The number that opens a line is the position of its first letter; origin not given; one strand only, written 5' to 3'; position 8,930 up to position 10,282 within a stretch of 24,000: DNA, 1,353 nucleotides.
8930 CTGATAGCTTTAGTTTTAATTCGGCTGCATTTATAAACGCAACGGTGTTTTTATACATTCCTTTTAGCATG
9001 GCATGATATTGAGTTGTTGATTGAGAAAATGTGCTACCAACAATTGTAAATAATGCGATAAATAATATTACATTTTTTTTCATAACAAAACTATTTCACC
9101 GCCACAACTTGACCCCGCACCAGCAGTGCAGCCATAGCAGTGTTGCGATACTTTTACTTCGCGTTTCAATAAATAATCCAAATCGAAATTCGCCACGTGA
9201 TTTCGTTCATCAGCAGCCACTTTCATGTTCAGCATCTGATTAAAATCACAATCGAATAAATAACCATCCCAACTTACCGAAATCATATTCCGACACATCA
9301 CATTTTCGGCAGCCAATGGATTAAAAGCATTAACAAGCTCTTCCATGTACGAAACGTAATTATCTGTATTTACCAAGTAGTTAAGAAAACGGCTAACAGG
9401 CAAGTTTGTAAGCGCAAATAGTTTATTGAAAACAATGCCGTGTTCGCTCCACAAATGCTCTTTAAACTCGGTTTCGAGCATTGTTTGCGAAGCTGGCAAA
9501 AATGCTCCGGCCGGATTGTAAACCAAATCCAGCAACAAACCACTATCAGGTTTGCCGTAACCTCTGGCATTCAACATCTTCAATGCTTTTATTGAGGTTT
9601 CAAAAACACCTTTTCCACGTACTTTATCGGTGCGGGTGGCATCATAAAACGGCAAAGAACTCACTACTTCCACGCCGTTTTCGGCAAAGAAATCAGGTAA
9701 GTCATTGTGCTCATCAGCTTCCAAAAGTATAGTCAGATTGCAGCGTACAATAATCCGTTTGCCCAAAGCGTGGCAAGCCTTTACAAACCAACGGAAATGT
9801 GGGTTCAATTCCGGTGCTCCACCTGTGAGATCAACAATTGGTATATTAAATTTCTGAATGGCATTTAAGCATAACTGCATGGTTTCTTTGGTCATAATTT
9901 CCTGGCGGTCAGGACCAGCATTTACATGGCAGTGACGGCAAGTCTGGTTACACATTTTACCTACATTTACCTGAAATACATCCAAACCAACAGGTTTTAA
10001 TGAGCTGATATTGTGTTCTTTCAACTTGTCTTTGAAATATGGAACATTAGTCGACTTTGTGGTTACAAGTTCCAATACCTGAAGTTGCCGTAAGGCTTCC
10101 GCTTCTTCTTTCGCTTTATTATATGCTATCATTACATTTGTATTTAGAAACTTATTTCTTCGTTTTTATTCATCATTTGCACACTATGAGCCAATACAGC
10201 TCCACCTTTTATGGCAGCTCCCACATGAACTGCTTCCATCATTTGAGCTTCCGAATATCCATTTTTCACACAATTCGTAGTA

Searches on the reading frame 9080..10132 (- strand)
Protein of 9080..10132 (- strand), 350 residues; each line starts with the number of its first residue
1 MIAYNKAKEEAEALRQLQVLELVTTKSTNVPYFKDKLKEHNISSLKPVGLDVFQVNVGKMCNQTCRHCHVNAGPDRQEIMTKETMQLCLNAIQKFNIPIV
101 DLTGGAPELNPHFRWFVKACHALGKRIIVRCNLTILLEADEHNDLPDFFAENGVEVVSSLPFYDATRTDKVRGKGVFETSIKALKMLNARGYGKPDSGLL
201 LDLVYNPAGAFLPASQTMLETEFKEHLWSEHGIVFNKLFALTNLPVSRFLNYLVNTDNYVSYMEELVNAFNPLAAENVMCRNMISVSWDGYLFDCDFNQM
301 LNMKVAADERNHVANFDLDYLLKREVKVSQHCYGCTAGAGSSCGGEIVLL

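Call 6: search_protein_families(library=pfam, proteins=[window:9080-10132:-])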
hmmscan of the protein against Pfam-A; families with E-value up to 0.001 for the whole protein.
window:9080-10132:- (350 aa): 2 families
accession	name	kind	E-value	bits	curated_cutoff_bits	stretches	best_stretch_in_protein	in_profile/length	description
PF12345.13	DUF3641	-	3e-53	179.9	24.9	1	212-345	1-133/134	Protein of unknown function (DUF3641)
PF04055.27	Radical_SAM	-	2.9e-10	41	29.5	1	55-193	1-142/166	Radical SAM superfamily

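Call 9: search_protein_families(library=ncbifam, proteins=[window:9080-10132:-])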
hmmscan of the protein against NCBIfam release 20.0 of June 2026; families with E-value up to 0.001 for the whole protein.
window:9080-10132:- (350 aa): 25 families
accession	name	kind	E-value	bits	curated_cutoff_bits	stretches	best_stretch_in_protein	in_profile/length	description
TIGR04167.1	rSAM_SeCys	equivalog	1.6e-131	438.1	300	1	47-347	4-303/303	arsenosugar biosynthesis radical SAM (seleno)protein ArsS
TIGR04053.2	TIGR04053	equivalog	2.4e-10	40.2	395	1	57-191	14-149/366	TIGR04053 family radical SAM/SPASM domain-containing protein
TIGR03962.1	mycofact_rSAM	equivalog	2.9e-09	36.6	265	1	58-192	19-149/339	mycofactocin radical SAM maturase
NF045574.1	sacti_mat_StsB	exception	5.6e-09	35.3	625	1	55-191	100-232/466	StsB family radical SAM/SPASM domain sactipeptide maturase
TIGR03470.1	HpnH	equivalog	8.8e-09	34.8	225.05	1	60-192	37-163/318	adenosyl-hopene transferase HpnH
TIGR04545.1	rSAM_ahbD_hemeb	equivalog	1.1e-08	34.9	500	1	56-191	5-138/339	heme b synthase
TIGR02668.1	moaA_archaeal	equivalog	2.5e-08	33.3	325.25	1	53-124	12-84/303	GTP 3',8-cyclase MoaA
TIGR04054.1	rSAM_NirJ1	equivalog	4.1e-08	32.3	650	1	51-185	36-167/387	putative heme d1 biosynthesis radical SAM protein NirJ1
NF050035.1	rSAM_WgK_link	exception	6.2e-08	32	650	1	53-197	11-151/367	radical SAM/SPASM peptide maturase WgkB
TIGR04051.1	rSAM_NirJ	equivalog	7.9e-08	31.6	515.45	1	56-191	7-139/354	heme d1 biosynthesis radical SAM protein NirJ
TIGR04055.1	rSAM_NirJ2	equivalog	8.8e-08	32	500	1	56-191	5-137/326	putative heme d1 biosynthesis radical SAM protein NirJ2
TIGR04347.1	pseudo_SAM_Halo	equivalog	2.8e-07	30.2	525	1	53-184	40-168/390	TIGR04347 family pseudo-SAM/SPASM protein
TIGR04317.1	W_rSAM_matur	equivalog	7e-07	28.7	380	1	55-187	8-136/349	tungsten cofactor oxidoreductase radical SAM maturase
TIGR04546.1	rSAM_ahbC_deAc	equivalog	1.1e-06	27.8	650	1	52-186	40-171/390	12,18-didecarboxysiroheme deacetylase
TIGR02666.1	moaA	equivalog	1.1e-06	27.8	284.05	1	53-132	12-99/336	GTP 3',8-cyclase MoaA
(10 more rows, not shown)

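Call 19: find_homologous_proteins(query=window:9080-10132:-, max_evalue=1e-20)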
Query window:9080-10132:- (350 aa): 8000 proteins with E <= 1e-20 among 8000 candidates; the best 120 are listed.
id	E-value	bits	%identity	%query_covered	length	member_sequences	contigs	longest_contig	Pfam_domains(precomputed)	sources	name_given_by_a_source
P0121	7.8e-239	810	100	100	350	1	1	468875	PF04055.28,PF12345.14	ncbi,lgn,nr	ncbi:MAG: arsenosugar biosynthesis radical SAM protein ArsS [Paludibacter sp.]|nr:arsenosugar biosyn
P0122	2.0e-220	749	93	99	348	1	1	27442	PF04055.28,PF12345.14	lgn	-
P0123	1.5e-192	657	81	99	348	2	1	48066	PF04055.28,PF12345.14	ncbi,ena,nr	ncbi:MAG: radical SAM protein [Porphyromonadaceae bacterium CG2_30_38_12]|nr:MAG: radical SAM protei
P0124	1.8e-165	568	67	96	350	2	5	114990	PF04055.28,PF12345.14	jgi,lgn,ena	jgi:radical SAM/Cys-rich protein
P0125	2.8e-164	564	67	97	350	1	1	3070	PF04055.28,PF12345.14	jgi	jgi:radical SAM/Cys-rich protein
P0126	6.6e-159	547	67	93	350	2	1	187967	PF04055.28,PF12345.14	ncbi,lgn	-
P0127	3.7e-154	531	65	96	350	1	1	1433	PF04055.28,PF12345.14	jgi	jgi:radical SAM/Cys-rich protein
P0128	8.4e-152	523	65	95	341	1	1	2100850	PF04055.28,PF12345.14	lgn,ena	-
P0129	7.4e-149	514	64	96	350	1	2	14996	PF04055.28,PF12345.14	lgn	-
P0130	4.6e-146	505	63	95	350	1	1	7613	PF04055.28,PF12345.14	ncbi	-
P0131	6.6e-146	504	63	98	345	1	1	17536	PF04055.28,PF12345.14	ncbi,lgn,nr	ncbi:MAG: arsenosugar biosynthesis radical SAM protein ArsS [Ferruginibacter sp.]|nr:arsenosugar bio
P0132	1.1e-145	503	66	90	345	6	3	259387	PF04055.28,PF12345.14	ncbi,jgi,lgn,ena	jgi:radical SAM/Cys-rich protein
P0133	2.2e-145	502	63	95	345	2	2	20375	PF04055.28,PF12345.14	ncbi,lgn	-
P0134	8.4e-145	500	62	95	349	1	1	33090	PF04055.28,PF12345.14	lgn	-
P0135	1.6e-144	500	62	98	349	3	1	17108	PF04055.28,PF12345.14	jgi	jgi:radical SAM/Cys-rich protein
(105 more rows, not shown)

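Call 20: find_encoding_contigs(protein=P0123, flank=10000, max_places=2)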
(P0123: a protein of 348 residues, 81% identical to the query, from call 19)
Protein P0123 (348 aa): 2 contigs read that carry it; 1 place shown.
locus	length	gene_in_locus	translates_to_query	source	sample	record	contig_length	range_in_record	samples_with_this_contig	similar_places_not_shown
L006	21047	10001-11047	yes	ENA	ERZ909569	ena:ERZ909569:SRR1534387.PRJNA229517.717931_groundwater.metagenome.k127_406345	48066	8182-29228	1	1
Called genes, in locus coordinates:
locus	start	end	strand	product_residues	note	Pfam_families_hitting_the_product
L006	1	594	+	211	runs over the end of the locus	PF04973:NMN_transporter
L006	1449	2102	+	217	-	PF01966:HD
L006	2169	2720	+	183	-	PF04542:Sigma70_r2, PF08281:Sigma70_r4_2 (weak)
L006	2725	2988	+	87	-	-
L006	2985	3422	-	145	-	PF22381:Staph_reg_Sar_Rot, PF01978:TrmB (weak), PF01047:MarR, PF12802:MarR_2 (weak), PF13601:HTH_34 (weak)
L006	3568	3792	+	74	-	-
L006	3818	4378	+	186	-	PF04636:PA26 (weak), PF02627:CMD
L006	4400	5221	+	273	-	PF04116:FA_hydroxylase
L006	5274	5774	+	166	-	PF13302:Acetyltransf_3, PF13420:Acetyltransf_4, PF00583:Acetyltransf_1, PF13673:Acetyltransf_10 (weak), PF13508:Acetyltransf_7, PF12746:GNAT_acetyltran (faint), PF08445:FR47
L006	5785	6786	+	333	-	PF22612:GH113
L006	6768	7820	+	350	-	PF22612:GH113, PF13547:GTA_TIM (weak)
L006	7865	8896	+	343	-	PF13489:Methyltransf_23, PF01209:Ubie_methyltran, PF13847:Methyltransf_31, PF08241:Methyltransf_11, PF08242:Methyltransf_12, PF13649:Methyltransf_25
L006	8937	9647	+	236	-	PF04784:DUF547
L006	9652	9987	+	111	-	PF02627:CMD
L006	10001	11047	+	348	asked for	PF04055:Radical_SAM, PF12345:DUF3641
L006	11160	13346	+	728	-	-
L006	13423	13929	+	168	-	PF00581:Rhodanese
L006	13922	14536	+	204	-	PF01983:CofC, PF09837:DUF2064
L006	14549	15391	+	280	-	PF00230:MIP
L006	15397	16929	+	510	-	PF00732:GMC_oxred_N, PF00890:FAD_binding_2 (faint), PF05199:GMC_oxred_C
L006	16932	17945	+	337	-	PF00903:Glyoxalase, PF13669:Glyoxalase_4 (faint)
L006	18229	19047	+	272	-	PF23441:SDR (weak), PF00106:adh_short, PF08659:KR, PF13561:adh_short_C2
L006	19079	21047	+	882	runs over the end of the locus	PF22422:MGH1-like_GH, PF03200:Glyco_hydro_63 (weak), PF22422:MGH1-like_GH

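Call 21: find_encoding_contigs(protein=P0122, flank=10000, max_places=2)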
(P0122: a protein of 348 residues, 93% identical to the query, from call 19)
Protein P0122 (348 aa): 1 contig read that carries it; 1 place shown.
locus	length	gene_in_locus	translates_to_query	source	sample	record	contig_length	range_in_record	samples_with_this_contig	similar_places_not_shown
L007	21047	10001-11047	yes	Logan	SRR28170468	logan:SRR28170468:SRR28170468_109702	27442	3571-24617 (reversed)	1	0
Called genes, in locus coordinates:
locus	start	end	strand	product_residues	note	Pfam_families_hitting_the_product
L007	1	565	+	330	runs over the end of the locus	PF13310:Virulence_RhuM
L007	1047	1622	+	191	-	PF04542:Sigma70_r2, PF22029:PhyR_sigma2 (weak), PF08281:Sigma70_r4_2 (weak)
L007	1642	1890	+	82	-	-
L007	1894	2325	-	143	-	PF01047:MarR, PF12802:MarR_2 (weak), PF13463:HTH_27 (weak)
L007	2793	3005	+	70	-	-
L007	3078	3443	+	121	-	PF02635:DsrE (weak)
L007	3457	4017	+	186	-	PF02627:CMD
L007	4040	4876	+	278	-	PF04116:FA_hydroxylase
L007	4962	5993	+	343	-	PF01209:Ubie_methyltran, PF13489:Methyltransf_23, PF01135:PCMT (weak), PF13847:Methyltransf_31, PF08241:Methyltransf_11, PF08242:Methyltransf_12, PF13649:Methyltransf_25, PF05148:Methyltransf_8 (weak)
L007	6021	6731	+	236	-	PF04784:DUF547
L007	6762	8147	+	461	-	PF00890:FAD_binding_2, PF01134:GIDA (weak), PF01266:DAO (weak), PF07992:Pyr_redox_2, PF12831:FAD_oxidored, PF13738:Pyr_redox_3, PF00070:Pyr_redox, PF02852:Pyr_redox_dim, +4 more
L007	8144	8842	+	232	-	PF00535:Glycos_transf_2, PF10111:Glyco_tranf_2_2 (weak), PF13641:Glyco_tranf_2_3 (weak)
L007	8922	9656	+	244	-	PF04784:DUF547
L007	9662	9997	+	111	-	PF02627:CMD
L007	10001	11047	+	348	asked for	PF04055:Radical_SAM, PF12345:DUF3641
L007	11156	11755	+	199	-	PF01810:LysE (weak)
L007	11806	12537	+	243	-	PF03853:YjeF_N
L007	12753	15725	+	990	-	PF07715:Plug, PF25183:OMP_b-brl_4, PF00593:TonB_dep_Rec_b-barrel, PF25183:OMP_b-brl_4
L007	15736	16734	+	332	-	PF01636:APH (faint)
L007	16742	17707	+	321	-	PF01156:IU_nuc_hydro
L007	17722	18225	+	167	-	PF00581:Rhodanese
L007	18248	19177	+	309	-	-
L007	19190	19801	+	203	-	PF09837:DUF2064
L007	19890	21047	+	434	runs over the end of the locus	PF07992:Pyr_redox_2, PF13454:NAD_binding_9 (faint), PF13738:Pyr_redox_3, PF00070:Pyr_redox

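Call 23: find_related_loci(query=A1, collection=genome_contigs, flank=10000)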
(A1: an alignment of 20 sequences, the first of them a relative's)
Query A1 (350 aa) in genome_contigs; peptide patterns used: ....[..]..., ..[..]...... (x = any residue, [..] = any of these).
600 stretches matched a pattern (row limit reached: there are more); 598 encode a relative of the query (tblastn E <= 1e-3); the best 80 are kept; 80 distinct loci.
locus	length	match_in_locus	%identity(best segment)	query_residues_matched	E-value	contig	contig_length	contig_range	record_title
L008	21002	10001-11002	64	11-345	6e-149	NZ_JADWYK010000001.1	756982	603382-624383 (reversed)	Hymenobacter guriensis strain BT594 NODE_1_length_756982_cov_34.157700, whole genome shotgun sequence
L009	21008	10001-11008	62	11-347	1e-147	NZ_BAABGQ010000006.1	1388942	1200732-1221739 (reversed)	Hymenobacter ginsengisoli strain JCM 17841 sequence06, whole genome shotgun sequence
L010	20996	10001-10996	62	16-346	1e-145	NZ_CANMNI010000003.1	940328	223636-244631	Uncultured Pontibacter sp. isolate 912.fasta NODE_3, whole genome shotgun sequence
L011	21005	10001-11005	61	11-345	4e-143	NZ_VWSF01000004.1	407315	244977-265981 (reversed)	Adhaeribacter rhizoryzae strain DK36 contig4, whole genome shotgun sequence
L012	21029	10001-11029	61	6-348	2e-142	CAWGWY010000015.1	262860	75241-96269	MAG: uncultured Chitinophagaceae bacterium isolate MFD02581.bin.2.150 genome assembly, contig: contig_45468, whole genom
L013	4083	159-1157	59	11-347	2e-145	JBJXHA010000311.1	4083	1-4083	MAG: Bacteroidia bacterium isolate F1F2.bin.14 k127_322928, whole genome shotgun sequence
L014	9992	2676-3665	61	16-348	5e-142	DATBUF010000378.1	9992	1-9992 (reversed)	MAG TPA_asm: Pontibacter sp. isolate SMAG_U7476 k141_94351, whole genome shotgun sequence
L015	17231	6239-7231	62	11-345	2e-141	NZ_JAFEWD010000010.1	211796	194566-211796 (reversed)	Pedobacter sp. SYSU D00535 Scaffold9_1, whole genome shotgun sequence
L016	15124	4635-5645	59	11-348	2e-141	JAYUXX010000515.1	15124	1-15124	MAG: Saprospiraceae bacterium isolate GL135_UP_concoct_162 GL135_UP_concoct_162_514, whole genome shotgun sequence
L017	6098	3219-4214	60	16-348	1e-141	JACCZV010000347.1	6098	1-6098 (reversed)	MAG: Chitinophagales bacterium isolate MGR_bin239 SD2897-2912_k127_4162732, whole genome shotgun sequence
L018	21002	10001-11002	61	16-348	6e-141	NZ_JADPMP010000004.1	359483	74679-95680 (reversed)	Pontibacter sp. FD36 scaffold_4_length=359484, whole genome shotgun sequence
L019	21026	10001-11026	58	7-348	2e-140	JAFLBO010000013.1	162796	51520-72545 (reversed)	MAG: Chitinophagales bacterium isolate UWPOB_CHIT8 gnl_X_BAPIIKCB_13, whole genome shotgun sequence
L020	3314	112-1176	59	1-345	6e-146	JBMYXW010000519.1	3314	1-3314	MAG: Chitinophagales bacterium isolate ME_XS_2208_bin_66 ME_XS_2208_bin_66_614, whole genome shotgun sequence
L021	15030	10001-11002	60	15-348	1e-140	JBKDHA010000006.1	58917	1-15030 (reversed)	MAG: Bacteroidota bacterium isolate samp_2115_semibin_49 samp_2115_62053, whole genome shotgun sequence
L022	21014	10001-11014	58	11-347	7e-140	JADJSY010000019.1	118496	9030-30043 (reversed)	MAG: Lewinellaceae bacterium isolate Hade_18-Q3-R52-61_MAXAC.228 tig00017420-10-1183860, whole genome shotgun sequence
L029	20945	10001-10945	62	33-347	3e-138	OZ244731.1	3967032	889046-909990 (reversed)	MAG: Pedobacter sp. isolate b2bbcf00-f86c-4421-ba61-a07c0054eeb4 genome assembly, chromosome: 1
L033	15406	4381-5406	59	1-345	4e-138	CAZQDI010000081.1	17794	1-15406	MAG TPA_asm: uncultured Roseivirgaceae bacterium isolate SRP135972_co1_238 genome assembly, contig: NODE_3497_length_177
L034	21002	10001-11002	58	11-348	1e-137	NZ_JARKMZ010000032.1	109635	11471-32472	Daejeonella sp. H1SJ63 platanus_K_17_124_32, whole genome shotgun sequence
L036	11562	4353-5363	59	9-347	9e-138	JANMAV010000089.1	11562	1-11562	MAG: Ferruginibacter sp. isolate OTE_1_metabat_477 OTE_1_k141_3197258, whole genome shotgun sequence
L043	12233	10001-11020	58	11-348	1e-136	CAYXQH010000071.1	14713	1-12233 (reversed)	MAG TPA_asm: uncultured Saprospiraceae bacterium isolate binchicken_co385_29 genome assembly, contig: NODE_3196_length_1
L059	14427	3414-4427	56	11-348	5e-131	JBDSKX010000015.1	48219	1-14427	MAG: Chryseolinea sp. isolate cluster1_bin.356 k127_12588515, whole genome shotgun sequence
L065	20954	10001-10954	60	33-348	3e-130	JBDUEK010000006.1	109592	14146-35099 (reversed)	MAG: Ferruginibacter sp. isolate cluster4_bin.93 NODE_73_length_109592_cov_16.463615, whole genome shotgun sequence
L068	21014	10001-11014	57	11-348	2e-129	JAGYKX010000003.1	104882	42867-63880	MAG: Flavobacteriaceae bacterium isolate M30B78 contig_10478, whole genome shotgun sequence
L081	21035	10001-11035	55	4-348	3e-127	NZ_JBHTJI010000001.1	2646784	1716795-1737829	Mariniflexile jejuense strain CCUG 62414 GCM70027501_8, whole genome shotgun sequence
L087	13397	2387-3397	55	11-347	1e-126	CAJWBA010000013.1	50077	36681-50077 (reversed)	MAG TPA_asm: uncultured Flavobacteriales bacterium isolate ERR599122_bin.47_MetaBAT_v2.12.1_MAG genome assembly, contig:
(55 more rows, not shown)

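Call 29: search_protein_families(library=pfam, proteins=[L007:15736-16734:+, L007:16742-17707:+, L007:18248-19177:+, L007:8144-8842:+, L007:6762-8147:+, L007:11156-11755:+, L007:11806-12537:+, L006:11160-13346:+], max_evalue=0.01)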
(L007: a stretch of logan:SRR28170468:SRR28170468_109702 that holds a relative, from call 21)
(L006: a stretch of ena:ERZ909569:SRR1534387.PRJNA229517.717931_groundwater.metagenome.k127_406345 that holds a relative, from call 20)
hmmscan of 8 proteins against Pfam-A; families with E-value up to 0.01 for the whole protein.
L007:15736-16734:+ (332 aa): 3 families
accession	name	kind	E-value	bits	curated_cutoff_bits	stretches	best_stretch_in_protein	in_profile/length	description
PF01636.29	APH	-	8.6e-06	26.1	23.2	1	219-263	169-215/239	Phosphotransferase enzyme family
PF03881.20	Fructosamin_kin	-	0.00012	21.9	22.4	1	218-284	188-247/288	Fructosamine kinase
PF01633.27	Choline_kinase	-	0.0033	17.2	29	1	203-292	145-239/300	Choline/ethanolamine kinase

L007:16742-17707:+ (321 aa): 1 family
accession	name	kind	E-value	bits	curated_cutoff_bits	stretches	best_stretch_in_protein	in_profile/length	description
PF01156.24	IU_nuc_hydro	-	1.5e-26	94.2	34.2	1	23-272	1-264/297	Inosine-uridine preferring nucleoside hydrolase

L007:18248-19177:+ (309 aa): 0 families

L007:8144-8842:+ (232 aa): 3 families
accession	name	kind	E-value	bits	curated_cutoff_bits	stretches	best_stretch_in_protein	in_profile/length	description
PF00535.33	Glycos_transf_2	-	3.5e-22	79.5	23.3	1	3-141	1-151/168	Glycosyl transferase family 2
PF10111.15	Glyco_tranf_2_2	-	9.5e-07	29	27.3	1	3-190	1-214/276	Glycosyltransferase like family 2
PF13641.12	Glyco_tranf_2_3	-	2.7e-06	28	27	1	2-98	3-111/230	Glycosyltransferase like family 2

L007:6762-8147:+ (461 aa): 15 families
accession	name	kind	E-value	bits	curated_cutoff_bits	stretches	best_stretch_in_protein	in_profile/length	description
PF07992.20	Pyr_redox_2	-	1.1e-62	212.6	26.1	1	4-325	1-291/291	Pyridine nucleotide-disulphide oxidoreductase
PF02852.28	Pyr_redox_dim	-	1.8e-27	96.1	25.3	1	346-451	2-108/110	Pyridine nucleotide-disulphide oxidoreductase, dimerisation domain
PF00070.33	Pyr_redox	-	7.4e-18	65.3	22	1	176-247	2-75/82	Pyridine nucleotide-disulphide oxidoreductase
PF13738.12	Pyr_redox_3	-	4.4e-14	52.9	30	1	7-309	1-305/305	Pyridine nucleotide-disulphide oxidoreductase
PF12831.13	FAD_oxidored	-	1.4e-09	38.2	27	1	5-48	1-45/416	FAD dependent oxidoreductase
PF00890.30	FAD_binding_2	-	8.5e-08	32.2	20.4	1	5-43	1-39/414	FAD binding domain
PF13450.12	NAD_binding_8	-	2.4e-07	31.4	21.9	1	8-44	1-38/68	NAD(P)-binding Rossmann-like domain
PF03486.20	HI0933_like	-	9.8e-07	28.9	50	1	5-40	2-37/244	HI0933-like protein Rossmann domain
PF01262.27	AlaDh_PNT_C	-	1e-06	28.8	23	0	5-36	30-61/214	Alanine dehydrogenase/PNT, C-terminal domain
PF01134.28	GIDA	-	1e-06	28.5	22.1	1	5-54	1-48/391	Glucose inhibited division protein A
PF01946.23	Thi4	-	5.6e-06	26.2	26.2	1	3-40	17-56/235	Thi4 family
PF01266.30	DAO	-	1.2e-05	25.4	27.9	1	5-44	1-41/353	FAD dependent oxidoreductase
PF01494.25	FAD_binding_3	-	0.00062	19.5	22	0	3-35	1-33/349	FAD binding domain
PF02737.24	3HCDH_N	-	0.00071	20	22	0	176-230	2-56/180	3-hydroxyacyl-CoA dehydrogenase, NAD binding domain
PF00121.24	TIM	-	0.0033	17.4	20.1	1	171-261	57-151/245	Triosephosphate isomerase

L007:11156-11755:+ (199 aa): 1 family
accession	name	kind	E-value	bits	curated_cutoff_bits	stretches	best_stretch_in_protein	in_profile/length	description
PF01810.24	LysE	-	6.4e-06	26.2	25.6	1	15-191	1-184/193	LysE type translocator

L007:11806-12537:+ (243 aa): 1 family
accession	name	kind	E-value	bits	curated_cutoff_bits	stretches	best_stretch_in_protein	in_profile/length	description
PF03853.21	YjeF_N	-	2.8e-44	151.5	24.9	1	37-198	3-169/169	YjeF-related protein N-terminus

L006:11160-13346:+ (728 aa): 0 families
